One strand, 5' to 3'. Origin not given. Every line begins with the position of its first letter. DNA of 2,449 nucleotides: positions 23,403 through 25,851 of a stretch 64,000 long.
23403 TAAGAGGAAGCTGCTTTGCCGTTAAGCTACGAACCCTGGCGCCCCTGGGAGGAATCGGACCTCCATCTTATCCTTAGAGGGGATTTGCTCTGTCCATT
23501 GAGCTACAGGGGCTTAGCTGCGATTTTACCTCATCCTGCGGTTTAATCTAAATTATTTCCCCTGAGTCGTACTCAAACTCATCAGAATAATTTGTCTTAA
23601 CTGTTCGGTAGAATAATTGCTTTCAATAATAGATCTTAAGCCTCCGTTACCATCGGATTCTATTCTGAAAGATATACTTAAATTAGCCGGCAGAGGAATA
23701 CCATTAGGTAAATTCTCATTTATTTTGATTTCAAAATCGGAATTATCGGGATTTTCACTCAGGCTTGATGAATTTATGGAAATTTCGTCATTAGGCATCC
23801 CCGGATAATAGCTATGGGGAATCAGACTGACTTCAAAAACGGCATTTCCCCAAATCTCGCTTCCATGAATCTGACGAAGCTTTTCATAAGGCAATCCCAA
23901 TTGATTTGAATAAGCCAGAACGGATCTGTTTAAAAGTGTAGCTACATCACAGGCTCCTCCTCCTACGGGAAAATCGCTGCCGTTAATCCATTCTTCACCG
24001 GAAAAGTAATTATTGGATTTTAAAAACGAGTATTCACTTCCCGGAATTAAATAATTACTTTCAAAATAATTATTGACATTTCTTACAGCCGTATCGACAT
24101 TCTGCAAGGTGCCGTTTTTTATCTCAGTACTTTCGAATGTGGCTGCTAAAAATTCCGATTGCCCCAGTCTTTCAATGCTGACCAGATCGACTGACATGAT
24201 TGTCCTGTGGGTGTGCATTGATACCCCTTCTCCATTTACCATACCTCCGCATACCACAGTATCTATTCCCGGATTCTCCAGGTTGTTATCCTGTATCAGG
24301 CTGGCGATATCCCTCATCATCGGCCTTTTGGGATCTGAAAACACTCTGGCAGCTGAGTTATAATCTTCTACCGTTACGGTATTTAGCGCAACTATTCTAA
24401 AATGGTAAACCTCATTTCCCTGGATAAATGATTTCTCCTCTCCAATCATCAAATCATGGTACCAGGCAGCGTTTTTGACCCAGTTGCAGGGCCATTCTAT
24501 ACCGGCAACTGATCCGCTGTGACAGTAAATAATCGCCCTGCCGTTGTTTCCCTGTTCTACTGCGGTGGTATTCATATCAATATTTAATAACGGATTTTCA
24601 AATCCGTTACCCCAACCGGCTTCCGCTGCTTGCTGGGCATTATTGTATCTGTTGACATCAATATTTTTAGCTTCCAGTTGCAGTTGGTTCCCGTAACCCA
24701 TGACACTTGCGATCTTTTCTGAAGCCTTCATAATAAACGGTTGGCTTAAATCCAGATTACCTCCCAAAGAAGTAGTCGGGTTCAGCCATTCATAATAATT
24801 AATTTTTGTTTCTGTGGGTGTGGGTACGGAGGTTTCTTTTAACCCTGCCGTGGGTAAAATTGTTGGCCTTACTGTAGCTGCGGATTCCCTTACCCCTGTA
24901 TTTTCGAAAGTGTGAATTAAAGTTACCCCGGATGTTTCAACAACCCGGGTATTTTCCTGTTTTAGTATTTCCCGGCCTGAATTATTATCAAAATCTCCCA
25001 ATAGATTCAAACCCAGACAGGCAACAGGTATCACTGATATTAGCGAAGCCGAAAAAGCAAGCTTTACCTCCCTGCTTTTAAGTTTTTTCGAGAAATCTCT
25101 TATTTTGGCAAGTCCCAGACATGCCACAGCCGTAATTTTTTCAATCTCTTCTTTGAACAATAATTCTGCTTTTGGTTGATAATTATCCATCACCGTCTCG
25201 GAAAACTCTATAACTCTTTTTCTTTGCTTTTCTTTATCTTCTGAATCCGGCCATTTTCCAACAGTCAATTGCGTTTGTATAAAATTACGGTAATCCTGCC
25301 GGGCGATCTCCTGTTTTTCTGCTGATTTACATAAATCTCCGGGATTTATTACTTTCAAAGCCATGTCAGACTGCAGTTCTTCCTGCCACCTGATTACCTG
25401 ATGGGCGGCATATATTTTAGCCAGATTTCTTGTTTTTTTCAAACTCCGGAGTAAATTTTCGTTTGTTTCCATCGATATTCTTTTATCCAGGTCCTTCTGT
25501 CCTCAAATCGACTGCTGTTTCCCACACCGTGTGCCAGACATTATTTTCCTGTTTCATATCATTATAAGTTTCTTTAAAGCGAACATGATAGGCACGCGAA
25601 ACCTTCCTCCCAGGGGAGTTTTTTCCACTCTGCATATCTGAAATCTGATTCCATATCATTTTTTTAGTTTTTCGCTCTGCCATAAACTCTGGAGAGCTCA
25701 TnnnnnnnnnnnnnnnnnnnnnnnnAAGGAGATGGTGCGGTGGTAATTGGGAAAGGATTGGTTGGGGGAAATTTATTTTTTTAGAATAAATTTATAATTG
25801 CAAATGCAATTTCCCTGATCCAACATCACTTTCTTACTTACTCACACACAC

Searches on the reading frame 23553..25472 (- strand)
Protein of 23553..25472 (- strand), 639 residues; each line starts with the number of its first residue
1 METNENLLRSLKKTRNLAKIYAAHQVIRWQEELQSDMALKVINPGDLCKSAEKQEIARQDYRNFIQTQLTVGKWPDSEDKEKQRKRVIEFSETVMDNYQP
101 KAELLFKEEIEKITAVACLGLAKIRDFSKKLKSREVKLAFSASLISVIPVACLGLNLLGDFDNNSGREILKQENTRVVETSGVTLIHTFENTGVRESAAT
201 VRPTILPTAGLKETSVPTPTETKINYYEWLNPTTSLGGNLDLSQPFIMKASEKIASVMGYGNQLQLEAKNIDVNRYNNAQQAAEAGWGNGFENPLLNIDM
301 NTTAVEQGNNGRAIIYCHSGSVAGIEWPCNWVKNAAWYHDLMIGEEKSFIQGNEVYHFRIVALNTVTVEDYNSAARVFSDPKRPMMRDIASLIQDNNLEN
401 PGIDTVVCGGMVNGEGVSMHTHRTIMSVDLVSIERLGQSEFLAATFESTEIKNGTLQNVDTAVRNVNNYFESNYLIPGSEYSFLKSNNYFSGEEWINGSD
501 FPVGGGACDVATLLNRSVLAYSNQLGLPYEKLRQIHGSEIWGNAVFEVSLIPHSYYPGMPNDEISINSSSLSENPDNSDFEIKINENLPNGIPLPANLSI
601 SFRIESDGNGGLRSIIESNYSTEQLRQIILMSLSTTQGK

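Call 5: search_protein_families(library=pfam, proteins=[window:23553-25472:-], max_evalue=0.01)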
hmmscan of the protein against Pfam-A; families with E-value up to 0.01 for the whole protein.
window:23553-25472:- (639 aa): 0 families

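Call 6: search_protein_families(library=ncbifam, proteins=[window:23553-25472:-], max_evalue=1)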
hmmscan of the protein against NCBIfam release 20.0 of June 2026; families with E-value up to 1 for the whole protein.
window:23553-25472:- (639 aa): 0 families

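Call 22: search_protein_families(library=pfam, proteins=[window:23553-25472:-], max_evalue=10)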
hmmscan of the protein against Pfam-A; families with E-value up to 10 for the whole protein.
window:23553-25472:- (639 aa): 0 families

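Call 23: find_homologous_proteins(query=window:23553-25469:-)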
Query window:23553-25469:- (638 aa): 2 proteins with E <= 0.001 among 8000 candidates.
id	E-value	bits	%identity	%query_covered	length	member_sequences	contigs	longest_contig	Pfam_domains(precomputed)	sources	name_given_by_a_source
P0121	0.0e+0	1443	100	100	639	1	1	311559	-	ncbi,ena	-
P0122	5.6e-238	810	68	85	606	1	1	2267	-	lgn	-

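Call 57: search_protein_representatives(protein=window:23553-25469:-)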
Query: 638 residues. Proteins with E-value up to 0.001 (for the whole library): 22; up to 1e-10: 13; up to 1e-30: 1. The best 22 are listed.
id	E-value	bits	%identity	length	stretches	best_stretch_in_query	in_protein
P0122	1.8e-238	809.9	68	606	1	2-541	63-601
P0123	5.6e-25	104.8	37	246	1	433-621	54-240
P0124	2.6e-24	102.5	39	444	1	440-627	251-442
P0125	1.2e-23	100.4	37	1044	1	438-632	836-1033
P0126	4.8e-23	98.4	63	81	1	558-638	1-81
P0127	5.2e-22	94.9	39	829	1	443-629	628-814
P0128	7.7e-22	94.4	33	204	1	439-627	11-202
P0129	1.6e-17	80.1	37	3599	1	438-629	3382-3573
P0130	9.8e-17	77.5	34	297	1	431-626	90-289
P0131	2.6e-16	76.1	38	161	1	285-434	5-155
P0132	4.7e-13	65.4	33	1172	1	434-625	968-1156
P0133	1.1e-12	64.1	28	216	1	425-626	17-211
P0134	7.1e-11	58.2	33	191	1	454-627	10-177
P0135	9.0e-10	54.5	36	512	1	454-583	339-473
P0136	5.1e-08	48.7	35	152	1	461-599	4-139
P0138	2.2e-06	43.3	38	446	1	470-569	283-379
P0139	4.0e-06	42.5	27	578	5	307-370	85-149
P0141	3.4e-05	39.4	37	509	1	480-580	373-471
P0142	6.0e-05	38.6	32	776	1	8-262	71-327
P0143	4.9e-04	35.6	32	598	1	288-409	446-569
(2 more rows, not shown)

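Call 58: search_protein_families(library=pfam, proteins=[P0123, P0124, P0125, P0127, P0129, P0130, P0132, P0135, P0138, P0141], max_evalue=0.01)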
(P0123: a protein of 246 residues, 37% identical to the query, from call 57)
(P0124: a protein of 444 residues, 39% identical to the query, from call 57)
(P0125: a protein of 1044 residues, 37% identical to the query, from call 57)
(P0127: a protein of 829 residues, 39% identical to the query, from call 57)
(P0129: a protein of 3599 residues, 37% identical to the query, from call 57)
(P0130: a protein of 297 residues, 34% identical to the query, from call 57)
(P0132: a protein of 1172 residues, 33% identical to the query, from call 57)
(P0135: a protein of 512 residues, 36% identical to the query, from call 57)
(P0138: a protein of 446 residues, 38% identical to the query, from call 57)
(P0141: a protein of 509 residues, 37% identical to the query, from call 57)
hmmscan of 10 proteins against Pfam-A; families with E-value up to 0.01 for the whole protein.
P0123 (246 aa): 0 families

P0124 (444 aa): 0 families

P0125 (1044 aa): 2 families
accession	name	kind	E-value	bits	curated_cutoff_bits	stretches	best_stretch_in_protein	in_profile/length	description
PF13354.11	Beta-lactamase2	-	2.4e-21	76.5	22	1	402-599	1-211/214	Beta-lactamase enzyme family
PF04294.18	VanW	-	5.5e-10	39.3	27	1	656-775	2-120/130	VanW like protein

P0127 (829 aa): 0 families

P0129 (3599 aa): 3 families
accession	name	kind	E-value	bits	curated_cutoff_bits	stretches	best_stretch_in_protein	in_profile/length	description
PF13151.12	DUF3990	-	6.3e-05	23.1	32.2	1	66-120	21-75/152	Protein of unknown function (DUF3990)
PF03445.19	DUF294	-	0.00012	22.5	21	1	1775-1880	10-98/138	Putative nucleotidyltransferase DUF294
PF08590.15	DUF1771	-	0.00024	21.8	28.7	1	301-354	7-60/64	Domain of unknown function (DUF1771)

P0130 (297 aa): 0 families

P0132 (1172 aa): 2 families
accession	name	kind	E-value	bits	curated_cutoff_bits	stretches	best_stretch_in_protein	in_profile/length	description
PF13354.11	Beta-lactamase2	-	2e-25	89.8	22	1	522-720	1-213/214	Beta-lactamase enzyme family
PF04294.18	VanW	-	5.5e-11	42.5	27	1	775-895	2-120/130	VanW like protein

P0135 (512 aa): 0 families

P0138 (446 aa): 0 families

P0141 (509 aa): 0 families

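Call 65: search_protein_families(library=pfam, proteins=[P0131, P0139, P0142, P0143, P0122], max_evalue=1)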
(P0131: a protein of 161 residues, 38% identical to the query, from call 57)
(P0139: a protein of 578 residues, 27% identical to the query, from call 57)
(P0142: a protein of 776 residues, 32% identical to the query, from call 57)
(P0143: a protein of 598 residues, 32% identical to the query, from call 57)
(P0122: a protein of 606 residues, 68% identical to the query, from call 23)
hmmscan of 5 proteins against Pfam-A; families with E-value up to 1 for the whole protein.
P0131 (161 aa): 1 family
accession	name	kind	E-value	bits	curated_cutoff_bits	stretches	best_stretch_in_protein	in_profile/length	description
PF08239.17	SH3_3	-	0.12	13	27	1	55-76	20-39/54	Bacterial SH3 domain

P0139 (578 aa): 6 families
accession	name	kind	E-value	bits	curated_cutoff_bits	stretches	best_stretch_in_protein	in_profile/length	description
PF03894.20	XFP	-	3.1e-06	27.5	22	0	54-97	87-130/177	D-xylulose 5-phosphate/D-fructose 6-phosphate phosphoketolase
PF18947.5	HAMP_2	-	8.6e-06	26.1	24.3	0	56-94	11-49/67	HAMP domain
PF13969.11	Pab87_oct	-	0.00016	22.3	27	0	52-74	17-39/96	Pab87 octamerisation domain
PF09038.16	53-BP1_Tudor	-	0.01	16.3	22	0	98-124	3-29/122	Tumour suppressor p53-binding protein-1 Tudor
PF25701.1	RRM_YTH1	-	0.16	12.3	35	0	211-242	5-36/75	YTH1-like RRM domain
PF20556.3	DUF6768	-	0.17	12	27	0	50-93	24-67/123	Family of unknown function (DUF6768)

P0142 (776 aa): 0 families

P0143 (598 aa): 0 families

P0122 (606 aa): 2 families
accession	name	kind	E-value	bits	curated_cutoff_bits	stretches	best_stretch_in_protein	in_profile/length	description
PF13890.11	Rab3-GTPase_cat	-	0.045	13.9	26.1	1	32-60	117-145/158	Rab3 GTPase-activating protein catalytic subunit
PF04294.18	VanW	-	0.075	13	27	1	517-577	5-69/130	VanW like protein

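Call 68: find_encoding_contigs(protein=P0122, flank=3000, max_places=1)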
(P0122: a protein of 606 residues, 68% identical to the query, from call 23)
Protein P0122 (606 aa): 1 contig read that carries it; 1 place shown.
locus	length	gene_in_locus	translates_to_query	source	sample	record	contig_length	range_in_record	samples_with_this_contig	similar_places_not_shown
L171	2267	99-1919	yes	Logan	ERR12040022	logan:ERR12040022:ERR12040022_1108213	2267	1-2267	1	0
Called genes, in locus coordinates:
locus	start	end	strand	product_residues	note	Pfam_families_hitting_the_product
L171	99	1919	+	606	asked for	-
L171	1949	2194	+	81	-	-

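Call 83: find_encoding_contigs(protein=P0121, flank=1000, max_places=2)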
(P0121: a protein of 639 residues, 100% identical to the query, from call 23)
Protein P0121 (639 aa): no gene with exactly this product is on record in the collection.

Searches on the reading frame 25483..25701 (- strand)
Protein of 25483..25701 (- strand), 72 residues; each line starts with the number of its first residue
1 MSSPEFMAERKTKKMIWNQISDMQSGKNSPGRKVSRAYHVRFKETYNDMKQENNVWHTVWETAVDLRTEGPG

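Call 5: search_protein_families(library=pfam, proteins=[window:25483-25701:-], max_evalue=0.01)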
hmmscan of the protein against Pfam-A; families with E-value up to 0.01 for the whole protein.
window:25483-25701:- (72 aa): 0 families

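Call 6: search_protein_families(library=ncbifam, proteins=[window:25483-25701:-], max_evalue=1)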
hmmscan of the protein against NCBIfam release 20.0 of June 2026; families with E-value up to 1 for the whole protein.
window:25483-25701:- (72 aa): 0 families

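Call 22: search_protein_families(library=pfam, proteins=[window:25483-25701:-], max_evalue=10)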
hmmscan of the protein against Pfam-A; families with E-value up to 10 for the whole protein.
window:25483-25701:- (72 aa): 2 families
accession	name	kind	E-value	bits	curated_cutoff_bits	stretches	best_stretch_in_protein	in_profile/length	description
PF13890.11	Rab3-GTPase_cat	-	0.027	14.5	26.1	1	36-67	111-136/158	Rab3 GTPase-activating protein catalytic subunit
PF02936.19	COX4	-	0.04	14.4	26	1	6-61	29-75/138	Cytochrome c oxidase subunit IV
